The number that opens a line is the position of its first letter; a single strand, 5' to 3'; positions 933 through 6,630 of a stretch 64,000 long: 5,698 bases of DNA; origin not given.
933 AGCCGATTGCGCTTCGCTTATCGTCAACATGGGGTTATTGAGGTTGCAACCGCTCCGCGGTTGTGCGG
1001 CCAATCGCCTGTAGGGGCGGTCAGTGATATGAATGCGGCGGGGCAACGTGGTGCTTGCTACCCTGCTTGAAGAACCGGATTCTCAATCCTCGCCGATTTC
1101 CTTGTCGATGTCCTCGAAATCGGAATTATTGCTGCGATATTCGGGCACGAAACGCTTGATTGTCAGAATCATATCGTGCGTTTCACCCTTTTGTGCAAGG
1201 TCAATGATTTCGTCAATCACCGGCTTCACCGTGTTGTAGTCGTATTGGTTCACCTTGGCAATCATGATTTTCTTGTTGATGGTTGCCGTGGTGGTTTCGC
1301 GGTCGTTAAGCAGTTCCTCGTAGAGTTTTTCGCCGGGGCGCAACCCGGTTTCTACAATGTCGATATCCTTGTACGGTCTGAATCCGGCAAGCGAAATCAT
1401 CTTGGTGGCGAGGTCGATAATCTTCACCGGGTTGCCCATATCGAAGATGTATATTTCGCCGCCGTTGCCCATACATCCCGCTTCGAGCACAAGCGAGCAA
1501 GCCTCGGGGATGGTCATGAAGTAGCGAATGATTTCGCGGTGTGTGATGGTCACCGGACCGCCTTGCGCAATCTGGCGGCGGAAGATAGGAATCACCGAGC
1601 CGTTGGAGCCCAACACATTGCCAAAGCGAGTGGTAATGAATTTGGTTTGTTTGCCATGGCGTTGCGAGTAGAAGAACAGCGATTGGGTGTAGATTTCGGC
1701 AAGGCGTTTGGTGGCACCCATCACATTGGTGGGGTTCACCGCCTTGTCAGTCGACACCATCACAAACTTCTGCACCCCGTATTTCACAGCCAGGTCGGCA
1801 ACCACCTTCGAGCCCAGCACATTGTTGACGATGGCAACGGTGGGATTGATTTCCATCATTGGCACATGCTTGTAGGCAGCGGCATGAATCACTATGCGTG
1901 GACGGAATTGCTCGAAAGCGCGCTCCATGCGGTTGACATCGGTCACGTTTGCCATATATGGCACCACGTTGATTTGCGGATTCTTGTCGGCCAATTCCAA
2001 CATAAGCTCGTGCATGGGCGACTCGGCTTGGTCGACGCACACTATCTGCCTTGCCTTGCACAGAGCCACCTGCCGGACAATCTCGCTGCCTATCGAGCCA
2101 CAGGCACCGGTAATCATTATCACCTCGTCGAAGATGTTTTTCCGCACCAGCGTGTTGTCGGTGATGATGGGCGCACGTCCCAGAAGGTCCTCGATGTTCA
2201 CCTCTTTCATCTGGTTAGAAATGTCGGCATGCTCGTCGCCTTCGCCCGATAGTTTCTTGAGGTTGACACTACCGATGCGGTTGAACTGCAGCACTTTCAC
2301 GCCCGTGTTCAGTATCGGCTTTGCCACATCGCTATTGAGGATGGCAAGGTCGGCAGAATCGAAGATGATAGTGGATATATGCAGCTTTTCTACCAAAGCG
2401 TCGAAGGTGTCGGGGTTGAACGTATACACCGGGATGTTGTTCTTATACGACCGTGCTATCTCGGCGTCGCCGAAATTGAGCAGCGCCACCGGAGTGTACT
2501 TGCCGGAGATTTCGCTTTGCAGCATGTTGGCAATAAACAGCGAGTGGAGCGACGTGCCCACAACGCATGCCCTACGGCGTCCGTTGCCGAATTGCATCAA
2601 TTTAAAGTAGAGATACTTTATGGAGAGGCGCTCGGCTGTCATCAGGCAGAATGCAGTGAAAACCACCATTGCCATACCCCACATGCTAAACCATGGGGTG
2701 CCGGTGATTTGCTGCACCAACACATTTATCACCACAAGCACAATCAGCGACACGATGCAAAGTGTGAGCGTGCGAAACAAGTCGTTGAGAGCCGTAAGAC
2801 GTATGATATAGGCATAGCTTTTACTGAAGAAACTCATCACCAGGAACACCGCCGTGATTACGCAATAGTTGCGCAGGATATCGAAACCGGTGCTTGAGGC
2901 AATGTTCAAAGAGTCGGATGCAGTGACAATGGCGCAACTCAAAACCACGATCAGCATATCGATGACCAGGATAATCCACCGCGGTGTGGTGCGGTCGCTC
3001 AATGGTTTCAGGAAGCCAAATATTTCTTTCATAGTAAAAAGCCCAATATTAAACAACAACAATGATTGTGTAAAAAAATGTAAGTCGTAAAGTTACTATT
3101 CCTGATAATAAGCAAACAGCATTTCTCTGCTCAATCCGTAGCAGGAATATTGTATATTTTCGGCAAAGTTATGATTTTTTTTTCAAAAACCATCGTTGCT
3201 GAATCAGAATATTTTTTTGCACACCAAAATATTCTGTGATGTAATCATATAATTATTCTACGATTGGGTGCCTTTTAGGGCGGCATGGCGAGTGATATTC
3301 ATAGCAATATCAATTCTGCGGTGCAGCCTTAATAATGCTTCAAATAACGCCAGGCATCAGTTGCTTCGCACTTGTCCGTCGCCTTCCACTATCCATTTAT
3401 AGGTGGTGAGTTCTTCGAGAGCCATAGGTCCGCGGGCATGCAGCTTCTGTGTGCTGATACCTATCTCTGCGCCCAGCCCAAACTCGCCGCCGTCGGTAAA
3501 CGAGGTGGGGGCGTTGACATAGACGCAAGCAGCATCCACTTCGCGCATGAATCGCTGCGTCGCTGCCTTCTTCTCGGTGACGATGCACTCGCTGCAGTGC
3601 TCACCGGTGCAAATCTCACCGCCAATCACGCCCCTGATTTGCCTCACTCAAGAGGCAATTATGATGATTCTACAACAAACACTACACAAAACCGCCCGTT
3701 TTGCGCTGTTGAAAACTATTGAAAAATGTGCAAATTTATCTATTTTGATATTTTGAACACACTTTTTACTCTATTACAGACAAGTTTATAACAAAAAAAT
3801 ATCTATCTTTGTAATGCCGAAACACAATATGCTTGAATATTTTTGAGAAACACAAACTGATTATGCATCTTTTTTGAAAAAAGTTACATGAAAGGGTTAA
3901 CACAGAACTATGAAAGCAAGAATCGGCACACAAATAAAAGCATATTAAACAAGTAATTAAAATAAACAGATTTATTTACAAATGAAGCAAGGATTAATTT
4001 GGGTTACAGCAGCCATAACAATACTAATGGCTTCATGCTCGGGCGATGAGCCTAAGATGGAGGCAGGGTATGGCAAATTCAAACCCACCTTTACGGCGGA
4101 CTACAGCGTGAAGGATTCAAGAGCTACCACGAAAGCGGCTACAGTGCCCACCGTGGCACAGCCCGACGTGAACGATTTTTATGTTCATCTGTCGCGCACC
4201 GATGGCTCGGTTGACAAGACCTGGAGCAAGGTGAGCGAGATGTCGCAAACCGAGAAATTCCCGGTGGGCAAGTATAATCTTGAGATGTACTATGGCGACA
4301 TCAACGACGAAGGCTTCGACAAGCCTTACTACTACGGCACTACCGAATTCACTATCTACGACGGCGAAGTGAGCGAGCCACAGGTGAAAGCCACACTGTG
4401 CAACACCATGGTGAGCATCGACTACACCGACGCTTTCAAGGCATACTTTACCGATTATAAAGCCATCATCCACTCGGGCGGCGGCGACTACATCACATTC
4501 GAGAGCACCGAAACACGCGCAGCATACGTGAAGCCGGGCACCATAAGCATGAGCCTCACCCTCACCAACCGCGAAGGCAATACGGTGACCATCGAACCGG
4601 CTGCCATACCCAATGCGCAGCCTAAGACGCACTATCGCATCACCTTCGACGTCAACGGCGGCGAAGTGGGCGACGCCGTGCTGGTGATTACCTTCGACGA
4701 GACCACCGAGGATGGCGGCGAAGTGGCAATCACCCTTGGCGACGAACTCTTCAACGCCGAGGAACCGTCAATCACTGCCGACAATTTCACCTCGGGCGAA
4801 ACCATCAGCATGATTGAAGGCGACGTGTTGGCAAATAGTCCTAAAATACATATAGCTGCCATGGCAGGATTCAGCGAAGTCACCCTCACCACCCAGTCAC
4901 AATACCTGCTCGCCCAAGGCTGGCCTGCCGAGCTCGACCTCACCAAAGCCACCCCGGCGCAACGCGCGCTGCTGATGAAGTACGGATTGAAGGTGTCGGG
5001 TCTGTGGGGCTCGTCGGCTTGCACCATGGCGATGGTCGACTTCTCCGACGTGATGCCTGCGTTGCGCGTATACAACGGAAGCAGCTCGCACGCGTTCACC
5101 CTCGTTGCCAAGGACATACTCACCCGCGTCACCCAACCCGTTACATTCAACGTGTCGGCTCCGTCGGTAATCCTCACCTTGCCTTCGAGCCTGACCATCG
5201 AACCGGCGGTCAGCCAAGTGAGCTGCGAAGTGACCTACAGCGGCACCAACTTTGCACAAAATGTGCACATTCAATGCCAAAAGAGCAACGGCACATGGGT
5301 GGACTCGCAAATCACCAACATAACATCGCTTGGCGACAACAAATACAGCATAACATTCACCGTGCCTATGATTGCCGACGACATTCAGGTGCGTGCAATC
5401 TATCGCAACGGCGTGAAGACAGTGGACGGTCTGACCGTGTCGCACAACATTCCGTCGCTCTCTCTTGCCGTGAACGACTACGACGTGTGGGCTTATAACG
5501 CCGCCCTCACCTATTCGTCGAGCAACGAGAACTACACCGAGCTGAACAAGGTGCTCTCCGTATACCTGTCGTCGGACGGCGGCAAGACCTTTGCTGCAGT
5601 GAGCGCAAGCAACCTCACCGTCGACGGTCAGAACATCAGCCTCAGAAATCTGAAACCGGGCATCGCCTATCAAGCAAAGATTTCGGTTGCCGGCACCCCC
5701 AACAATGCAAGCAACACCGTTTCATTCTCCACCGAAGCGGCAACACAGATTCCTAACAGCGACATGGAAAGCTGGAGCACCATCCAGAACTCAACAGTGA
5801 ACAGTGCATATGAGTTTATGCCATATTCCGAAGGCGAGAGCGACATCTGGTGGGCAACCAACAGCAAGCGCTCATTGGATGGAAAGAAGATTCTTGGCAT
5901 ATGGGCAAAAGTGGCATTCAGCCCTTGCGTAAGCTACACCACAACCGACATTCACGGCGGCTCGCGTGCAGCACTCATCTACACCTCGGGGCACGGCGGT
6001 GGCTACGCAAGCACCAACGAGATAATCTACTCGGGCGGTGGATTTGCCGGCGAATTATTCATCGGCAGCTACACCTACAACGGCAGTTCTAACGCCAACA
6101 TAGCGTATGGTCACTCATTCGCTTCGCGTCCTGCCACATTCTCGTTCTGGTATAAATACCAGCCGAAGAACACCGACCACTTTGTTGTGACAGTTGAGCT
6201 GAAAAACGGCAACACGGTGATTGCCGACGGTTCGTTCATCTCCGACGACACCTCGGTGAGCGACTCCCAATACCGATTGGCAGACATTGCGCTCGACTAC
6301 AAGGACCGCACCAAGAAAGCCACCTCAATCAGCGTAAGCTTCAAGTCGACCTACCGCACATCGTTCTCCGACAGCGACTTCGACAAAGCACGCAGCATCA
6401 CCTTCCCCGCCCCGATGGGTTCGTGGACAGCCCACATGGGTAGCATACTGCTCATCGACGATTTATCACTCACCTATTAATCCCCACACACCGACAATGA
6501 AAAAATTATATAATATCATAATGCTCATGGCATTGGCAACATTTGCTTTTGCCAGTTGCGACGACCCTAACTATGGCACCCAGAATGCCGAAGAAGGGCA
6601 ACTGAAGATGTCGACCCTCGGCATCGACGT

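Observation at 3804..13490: Six-gene translationally coupled operon of modular surface lipoproteins plus small beta-barrels, with no enzyme, transporter or regulator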

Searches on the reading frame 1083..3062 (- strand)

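Call 64: search_protein_families(library=pfam, proteins=[window:1083-3062:-], max_evalue=0.001)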
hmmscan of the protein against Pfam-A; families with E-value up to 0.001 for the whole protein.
window:1083-3062:- (659 aa): 7 families
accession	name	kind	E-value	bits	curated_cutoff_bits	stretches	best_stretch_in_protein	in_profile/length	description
PF02719.21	Polysacc_synt_2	-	8.9e-113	376.8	20.2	1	315-603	1-292/293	Polysaccharide biosynthesis protein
PF01370.27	Epimerase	-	6.4e-20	72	20.9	1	315-519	1-215/240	NAD dependent epimerase/dehydratase family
PF04321.23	RmlD_sub_bind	-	1.4e-14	54.3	27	1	315-440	3-103/287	RmlD substrate binding domain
PF01073.25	3Beta_HSD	-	2.1e-11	43.8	22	1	317-445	2-123/280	3-beta hydroxysteroid dehydrogenase/isomerase family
PF16363.11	GDP_Man_Dehyd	-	1.6e-10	41.4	27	1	316-439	1-130/332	GDP-mannose 4,6 dehydratase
PF08659.16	KR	-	1.3e-06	28.9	22.6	1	315-427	3-120/180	KR domain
PF00106.31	adh_short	-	4.6e-06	26.7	26.6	1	314-387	2-72/195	short chain dehydrogenase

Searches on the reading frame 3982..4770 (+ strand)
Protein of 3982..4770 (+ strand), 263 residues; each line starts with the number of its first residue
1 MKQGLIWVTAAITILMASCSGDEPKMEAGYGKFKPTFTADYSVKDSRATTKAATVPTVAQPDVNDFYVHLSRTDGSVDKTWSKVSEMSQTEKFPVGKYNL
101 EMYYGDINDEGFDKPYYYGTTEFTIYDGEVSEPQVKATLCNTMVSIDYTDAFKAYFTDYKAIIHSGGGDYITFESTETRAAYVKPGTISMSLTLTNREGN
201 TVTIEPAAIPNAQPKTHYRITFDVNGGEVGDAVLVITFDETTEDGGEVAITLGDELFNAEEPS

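Call 21: search_protein_families(library=pfam, proteins=[window:3982-4770:+], max_evalue=10)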
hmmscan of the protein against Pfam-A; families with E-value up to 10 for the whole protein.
window:3982-4770:+ (263 aa): 3 families
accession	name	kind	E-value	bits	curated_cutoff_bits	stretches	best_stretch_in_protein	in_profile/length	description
PF14900.11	DUF4493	-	2.3e-46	158.9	27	1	29-244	1-217/226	Domain of unknown function (DUF4493)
PF02837.24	Glyco_hydro_2_N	-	0.026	14.9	28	1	185-242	37-92/169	Glycosyl hydrolases family 2, sugar binding domain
PF13648.12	Lipocalin_4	-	4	8.8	22.4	0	183-225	19-61/89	Lipocalin-like domain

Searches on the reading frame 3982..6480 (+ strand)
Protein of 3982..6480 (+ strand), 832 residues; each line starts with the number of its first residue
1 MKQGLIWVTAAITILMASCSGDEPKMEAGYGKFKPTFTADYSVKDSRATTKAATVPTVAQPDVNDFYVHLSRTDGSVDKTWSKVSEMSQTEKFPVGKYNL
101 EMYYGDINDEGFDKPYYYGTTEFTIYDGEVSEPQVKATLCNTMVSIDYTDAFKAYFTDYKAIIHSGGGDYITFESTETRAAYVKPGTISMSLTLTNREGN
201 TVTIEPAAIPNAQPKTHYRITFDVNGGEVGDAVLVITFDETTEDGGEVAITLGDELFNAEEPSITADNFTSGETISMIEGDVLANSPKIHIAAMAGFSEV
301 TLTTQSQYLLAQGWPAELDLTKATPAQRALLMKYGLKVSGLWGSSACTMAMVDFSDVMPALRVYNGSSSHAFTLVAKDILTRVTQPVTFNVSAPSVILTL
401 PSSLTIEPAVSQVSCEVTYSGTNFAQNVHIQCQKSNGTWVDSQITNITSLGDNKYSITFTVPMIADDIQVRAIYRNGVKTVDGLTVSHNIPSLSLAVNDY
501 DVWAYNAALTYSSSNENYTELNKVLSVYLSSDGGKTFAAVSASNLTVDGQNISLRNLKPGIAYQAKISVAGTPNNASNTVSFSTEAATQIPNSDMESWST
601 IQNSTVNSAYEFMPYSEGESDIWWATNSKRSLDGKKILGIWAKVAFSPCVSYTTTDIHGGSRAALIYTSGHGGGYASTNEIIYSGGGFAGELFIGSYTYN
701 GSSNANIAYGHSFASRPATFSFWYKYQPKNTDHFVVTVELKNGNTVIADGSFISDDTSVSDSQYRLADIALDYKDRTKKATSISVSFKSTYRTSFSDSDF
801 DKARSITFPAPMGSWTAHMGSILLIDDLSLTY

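Call 3: search_protein_families(library=pfam, proteins=[window:3982-6480:+], max_evalue=0.01)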
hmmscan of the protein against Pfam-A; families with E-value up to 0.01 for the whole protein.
window:3982-6480:+ (832 aa): 2 families
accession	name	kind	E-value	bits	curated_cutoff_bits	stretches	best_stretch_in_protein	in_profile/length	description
PF14900.11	DUF4493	-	5.1e-45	154.5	27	1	29-244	1-217/226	Domain of unknown function (DUF4493)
PF13201.12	PCMD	-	2.7e-07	31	28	1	595-738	2-135/234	Putative carbohydrate metabolism domain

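Call 4: search_protein_families(library=ncbifam, proteins=[window:3982-6480:+], max_evalue=0.01)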
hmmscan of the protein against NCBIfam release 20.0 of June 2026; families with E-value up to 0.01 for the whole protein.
window:3982-6480:+ (832 aa): 0 families

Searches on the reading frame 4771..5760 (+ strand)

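Call 21: search_protein_families(library=pfam, proteins=[window:4771-5760:+], max_evalue=10)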
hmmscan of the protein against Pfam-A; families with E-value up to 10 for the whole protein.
window:4771-5760:+ (330 aa): 5 families
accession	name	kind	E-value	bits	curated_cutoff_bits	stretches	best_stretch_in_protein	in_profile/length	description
PF13341.12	RAG2_PHD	-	0.1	13.2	27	1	154-184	18-48/78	RAG2 PHD domain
PF01186.22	Lysyl_oxidase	-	0.13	12.3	20.4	1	141-198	114-172/204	Lysyl oxidase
PF04784.19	DUF547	-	0.15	12.5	27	1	230-303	10-66/125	Protein of unknown function, DUF547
PF24942.1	Fn3_Dep-1_1st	-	0.18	12.4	26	1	268-317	44-86/96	Dep-1 first Fn3-like domain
PF00498.31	FHA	-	0.2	12.5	20.7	1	144-181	15-50/67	FHA domain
